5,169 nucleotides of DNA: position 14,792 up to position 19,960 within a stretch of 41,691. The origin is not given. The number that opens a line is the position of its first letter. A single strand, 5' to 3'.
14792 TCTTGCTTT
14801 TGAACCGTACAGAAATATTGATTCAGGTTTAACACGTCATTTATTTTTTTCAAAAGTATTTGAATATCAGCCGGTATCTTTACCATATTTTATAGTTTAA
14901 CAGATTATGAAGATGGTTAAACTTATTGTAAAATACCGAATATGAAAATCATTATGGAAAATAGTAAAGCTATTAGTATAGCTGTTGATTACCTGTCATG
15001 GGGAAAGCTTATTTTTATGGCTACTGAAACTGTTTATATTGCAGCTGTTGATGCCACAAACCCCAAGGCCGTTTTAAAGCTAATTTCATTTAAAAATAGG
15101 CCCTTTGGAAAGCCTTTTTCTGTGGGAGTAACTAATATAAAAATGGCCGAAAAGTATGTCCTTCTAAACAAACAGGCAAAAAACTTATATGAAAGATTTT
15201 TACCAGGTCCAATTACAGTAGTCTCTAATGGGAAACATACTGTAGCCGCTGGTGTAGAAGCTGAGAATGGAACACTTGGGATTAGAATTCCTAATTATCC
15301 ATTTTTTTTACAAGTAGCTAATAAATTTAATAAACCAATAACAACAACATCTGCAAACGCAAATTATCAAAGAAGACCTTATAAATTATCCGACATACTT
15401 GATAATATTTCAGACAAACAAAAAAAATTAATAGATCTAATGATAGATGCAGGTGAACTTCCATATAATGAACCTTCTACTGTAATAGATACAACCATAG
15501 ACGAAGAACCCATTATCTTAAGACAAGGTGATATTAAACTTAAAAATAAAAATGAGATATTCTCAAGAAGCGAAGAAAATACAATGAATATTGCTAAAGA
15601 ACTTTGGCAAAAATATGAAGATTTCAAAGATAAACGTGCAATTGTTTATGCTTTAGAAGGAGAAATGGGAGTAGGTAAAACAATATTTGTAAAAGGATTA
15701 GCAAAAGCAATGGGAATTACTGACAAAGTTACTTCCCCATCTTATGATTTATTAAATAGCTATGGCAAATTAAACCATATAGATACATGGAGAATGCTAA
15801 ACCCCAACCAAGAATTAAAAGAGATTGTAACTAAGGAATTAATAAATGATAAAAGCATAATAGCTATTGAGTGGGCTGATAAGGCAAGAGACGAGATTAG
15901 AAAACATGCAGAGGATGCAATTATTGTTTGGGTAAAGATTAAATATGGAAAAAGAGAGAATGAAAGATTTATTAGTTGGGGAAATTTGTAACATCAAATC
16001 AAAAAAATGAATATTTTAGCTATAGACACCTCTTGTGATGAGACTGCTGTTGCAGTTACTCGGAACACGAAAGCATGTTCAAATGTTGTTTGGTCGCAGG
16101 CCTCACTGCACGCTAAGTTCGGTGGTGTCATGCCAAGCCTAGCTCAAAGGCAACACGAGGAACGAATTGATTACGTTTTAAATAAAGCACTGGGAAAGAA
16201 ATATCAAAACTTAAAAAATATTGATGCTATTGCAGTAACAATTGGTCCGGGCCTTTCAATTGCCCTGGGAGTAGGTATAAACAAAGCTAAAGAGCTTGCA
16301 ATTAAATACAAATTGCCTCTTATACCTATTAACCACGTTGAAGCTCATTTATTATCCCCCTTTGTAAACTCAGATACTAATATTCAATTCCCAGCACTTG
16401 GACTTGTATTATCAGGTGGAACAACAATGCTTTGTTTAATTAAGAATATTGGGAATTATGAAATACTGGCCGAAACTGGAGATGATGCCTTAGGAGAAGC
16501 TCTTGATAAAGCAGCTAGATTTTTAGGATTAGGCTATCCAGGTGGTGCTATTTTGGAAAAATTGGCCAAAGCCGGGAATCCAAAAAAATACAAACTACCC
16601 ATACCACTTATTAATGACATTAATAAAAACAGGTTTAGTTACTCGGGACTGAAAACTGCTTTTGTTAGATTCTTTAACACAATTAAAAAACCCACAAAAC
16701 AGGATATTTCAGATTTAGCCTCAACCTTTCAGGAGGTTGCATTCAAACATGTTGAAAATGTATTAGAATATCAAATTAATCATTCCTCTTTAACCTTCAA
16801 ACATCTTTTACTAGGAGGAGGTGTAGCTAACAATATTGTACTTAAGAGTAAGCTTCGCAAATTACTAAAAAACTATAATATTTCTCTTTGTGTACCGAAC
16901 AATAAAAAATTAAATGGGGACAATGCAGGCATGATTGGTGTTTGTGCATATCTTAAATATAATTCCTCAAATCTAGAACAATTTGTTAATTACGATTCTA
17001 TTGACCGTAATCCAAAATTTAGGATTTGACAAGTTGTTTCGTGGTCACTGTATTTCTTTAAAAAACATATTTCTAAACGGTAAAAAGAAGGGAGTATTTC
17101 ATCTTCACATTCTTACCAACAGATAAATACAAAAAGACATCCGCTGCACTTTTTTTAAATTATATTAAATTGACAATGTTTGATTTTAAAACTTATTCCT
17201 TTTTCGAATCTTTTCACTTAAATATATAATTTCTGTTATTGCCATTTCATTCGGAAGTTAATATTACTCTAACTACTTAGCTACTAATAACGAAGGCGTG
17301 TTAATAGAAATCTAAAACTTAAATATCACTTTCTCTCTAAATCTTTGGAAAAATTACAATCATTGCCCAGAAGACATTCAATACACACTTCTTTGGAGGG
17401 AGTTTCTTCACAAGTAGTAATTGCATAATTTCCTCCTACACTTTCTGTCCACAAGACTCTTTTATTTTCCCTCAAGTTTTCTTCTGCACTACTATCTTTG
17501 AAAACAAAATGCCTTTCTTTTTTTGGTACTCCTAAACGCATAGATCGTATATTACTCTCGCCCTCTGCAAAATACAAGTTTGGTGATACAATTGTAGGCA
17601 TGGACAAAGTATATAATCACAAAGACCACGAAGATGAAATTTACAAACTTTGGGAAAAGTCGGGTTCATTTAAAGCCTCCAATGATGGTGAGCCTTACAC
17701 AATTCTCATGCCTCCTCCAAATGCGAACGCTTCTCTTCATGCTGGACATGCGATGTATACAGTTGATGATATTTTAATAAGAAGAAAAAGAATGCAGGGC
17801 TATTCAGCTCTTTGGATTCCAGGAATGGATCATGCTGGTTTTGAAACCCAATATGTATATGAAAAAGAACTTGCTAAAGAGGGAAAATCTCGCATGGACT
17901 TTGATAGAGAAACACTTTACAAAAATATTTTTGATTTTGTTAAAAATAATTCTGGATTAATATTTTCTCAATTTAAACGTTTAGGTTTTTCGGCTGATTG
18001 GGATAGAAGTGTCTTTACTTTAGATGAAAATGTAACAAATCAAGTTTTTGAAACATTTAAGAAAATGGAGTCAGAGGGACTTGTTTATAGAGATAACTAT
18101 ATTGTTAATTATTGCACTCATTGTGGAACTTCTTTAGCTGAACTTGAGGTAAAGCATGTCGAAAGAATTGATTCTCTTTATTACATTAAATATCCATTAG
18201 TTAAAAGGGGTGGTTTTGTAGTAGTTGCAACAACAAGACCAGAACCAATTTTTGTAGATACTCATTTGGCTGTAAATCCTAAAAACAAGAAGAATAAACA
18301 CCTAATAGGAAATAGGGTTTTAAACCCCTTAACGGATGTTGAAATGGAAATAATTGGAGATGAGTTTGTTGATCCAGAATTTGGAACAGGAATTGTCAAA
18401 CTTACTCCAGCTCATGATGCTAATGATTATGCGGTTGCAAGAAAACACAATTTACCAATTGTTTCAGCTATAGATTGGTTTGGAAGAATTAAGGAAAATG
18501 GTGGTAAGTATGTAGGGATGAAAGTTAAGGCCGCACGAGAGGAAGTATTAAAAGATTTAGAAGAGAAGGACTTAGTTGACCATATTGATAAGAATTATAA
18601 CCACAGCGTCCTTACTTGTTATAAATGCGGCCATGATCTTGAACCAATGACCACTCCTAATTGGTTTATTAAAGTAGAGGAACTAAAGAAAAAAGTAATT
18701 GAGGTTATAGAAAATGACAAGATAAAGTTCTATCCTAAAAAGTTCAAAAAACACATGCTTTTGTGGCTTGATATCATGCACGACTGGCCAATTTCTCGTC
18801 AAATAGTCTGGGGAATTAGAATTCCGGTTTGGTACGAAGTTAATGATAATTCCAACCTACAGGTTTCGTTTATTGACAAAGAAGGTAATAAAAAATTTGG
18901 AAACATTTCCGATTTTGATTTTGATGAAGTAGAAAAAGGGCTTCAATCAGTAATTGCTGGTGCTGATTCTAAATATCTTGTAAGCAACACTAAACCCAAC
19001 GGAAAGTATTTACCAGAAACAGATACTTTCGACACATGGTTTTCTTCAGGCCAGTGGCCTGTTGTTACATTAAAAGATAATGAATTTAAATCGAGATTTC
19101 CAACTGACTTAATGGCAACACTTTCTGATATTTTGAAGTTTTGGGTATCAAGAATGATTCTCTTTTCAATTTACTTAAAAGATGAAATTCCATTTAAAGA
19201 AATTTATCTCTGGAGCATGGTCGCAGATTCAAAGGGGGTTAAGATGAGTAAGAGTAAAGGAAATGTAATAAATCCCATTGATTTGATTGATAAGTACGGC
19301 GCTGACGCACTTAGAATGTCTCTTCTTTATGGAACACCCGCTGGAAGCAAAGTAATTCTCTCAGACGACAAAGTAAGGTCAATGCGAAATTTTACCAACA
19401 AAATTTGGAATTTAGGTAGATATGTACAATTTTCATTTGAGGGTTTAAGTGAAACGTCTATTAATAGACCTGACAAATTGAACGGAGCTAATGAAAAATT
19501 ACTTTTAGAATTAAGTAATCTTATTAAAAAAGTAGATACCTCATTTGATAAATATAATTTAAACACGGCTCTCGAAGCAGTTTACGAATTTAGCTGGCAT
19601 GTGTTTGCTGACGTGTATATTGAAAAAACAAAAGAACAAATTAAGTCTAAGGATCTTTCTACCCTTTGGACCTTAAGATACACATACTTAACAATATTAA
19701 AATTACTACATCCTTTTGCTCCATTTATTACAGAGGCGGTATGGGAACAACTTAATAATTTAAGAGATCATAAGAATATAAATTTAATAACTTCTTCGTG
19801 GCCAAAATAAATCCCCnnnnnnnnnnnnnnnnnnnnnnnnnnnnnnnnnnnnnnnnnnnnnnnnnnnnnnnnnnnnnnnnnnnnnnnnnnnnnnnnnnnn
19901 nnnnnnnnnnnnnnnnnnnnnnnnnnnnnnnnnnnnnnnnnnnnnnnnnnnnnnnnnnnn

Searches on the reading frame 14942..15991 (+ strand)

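Call 75: search_protein_families(library=pfam, proteins=[window:14942-15991:+], max_evalue=0.0001)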
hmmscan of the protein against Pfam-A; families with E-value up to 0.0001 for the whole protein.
window:14942-15991:+ (349 aa): 2 families
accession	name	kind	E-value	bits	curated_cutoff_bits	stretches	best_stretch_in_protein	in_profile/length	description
PF01300.24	Sua5_yciO_yrdC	-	4.6e-42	144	25.1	1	18-196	3-178/178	Telomere recombination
PF02367.23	TsaE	-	1.1e-25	90.5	26.6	1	209-326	2-113/128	Threonylcarbamoyl adenosine biosynthesis protein TsaE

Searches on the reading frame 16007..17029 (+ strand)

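Call 75: search_protein_families(library=pfam, proteins=[window:16007-17029:+], max_evalue=0.0001)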
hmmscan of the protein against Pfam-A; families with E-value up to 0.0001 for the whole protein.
window:16007-17029:+ (340 aa): 2 families
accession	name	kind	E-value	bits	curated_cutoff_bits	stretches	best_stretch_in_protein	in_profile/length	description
PF00814.31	TsaD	-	1.4e-73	248.4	24.8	1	24-311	3-263/264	tRNA N6-adenosine threonylcarbamoyltransferase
PF02543.21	Carbam_trans_N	-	9.3e-06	25.7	24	1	98-285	120-322/346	Carbamoyltransferase N-terminus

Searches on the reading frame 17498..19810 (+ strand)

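Call 33: search_protein_families(library=pfam, proteins=[window:17498-19810:+], max_evalue=0.00001)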
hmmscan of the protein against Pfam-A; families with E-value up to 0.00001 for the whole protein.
window:17498-19810:+ (770 aa): 4 families
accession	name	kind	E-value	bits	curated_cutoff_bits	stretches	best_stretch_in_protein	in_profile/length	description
PF00133.28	tRNA-synt_1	-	1.3e-112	377.1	22.7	1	48-617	2-409/414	tRNA synthetases class I (I, L, M and V)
PF08264.19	Anticodon_1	-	5.6e-24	85.2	25.1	1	667-769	3-105/148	Anticodon-binding domain of tRNA ligase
PF09334.17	tRNA-synt_1g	-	1.4e-20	73.9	20.1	2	72-219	6-136/391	tRNA synthetases class I (M)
PF13603.12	tRNA-synt_1_2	-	4.7e-09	36.4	25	1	263-326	78-141/185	Leucyl-tRNA synthetase, editing domain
